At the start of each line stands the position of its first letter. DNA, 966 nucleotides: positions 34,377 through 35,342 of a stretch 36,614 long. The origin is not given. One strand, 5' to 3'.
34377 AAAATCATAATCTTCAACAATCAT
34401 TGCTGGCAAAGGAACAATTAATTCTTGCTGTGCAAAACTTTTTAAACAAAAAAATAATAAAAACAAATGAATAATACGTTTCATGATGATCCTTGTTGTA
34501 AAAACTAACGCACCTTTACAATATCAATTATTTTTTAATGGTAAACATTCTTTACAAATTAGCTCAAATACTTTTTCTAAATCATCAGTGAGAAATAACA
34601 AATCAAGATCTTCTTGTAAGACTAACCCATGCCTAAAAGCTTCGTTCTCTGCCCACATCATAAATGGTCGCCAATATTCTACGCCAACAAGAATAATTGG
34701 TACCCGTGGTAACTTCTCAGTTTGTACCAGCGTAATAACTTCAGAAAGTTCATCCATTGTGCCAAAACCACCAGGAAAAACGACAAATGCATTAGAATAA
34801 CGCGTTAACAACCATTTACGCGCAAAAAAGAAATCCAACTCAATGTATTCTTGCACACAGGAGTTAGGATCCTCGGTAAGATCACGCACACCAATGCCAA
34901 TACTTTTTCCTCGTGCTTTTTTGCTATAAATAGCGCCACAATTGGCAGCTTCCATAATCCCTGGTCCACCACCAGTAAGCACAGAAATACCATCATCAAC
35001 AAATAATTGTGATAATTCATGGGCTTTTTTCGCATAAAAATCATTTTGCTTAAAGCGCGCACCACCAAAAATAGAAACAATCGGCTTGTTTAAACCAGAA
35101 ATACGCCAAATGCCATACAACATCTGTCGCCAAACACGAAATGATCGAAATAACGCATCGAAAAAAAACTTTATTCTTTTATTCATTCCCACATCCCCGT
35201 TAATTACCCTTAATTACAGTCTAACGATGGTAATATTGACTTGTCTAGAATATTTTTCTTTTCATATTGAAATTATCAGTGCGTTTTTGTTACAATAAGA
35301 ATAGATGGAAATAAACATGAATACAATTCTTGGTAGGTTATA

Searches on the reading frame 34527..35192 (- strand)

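Call 13: search_protein_families(library=pfam, proteins=[window:34527-35192:-], max_evalue=0.001)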
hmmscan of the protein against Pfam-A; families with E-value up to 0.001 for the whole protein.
window:34527-35192:- (222 aa): 2 families
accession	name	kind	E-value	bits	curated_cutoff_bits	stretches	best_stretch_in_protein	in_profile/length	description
PF03641.19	Lysine_decarbox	-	1.6e-26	93.5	27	1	80-211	1-130/131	Possible lysine decarboxylase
PF18306.6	LDcluster4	-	3e-13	50.1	26.3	1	37-150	2-111/151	SLOG cluster4 family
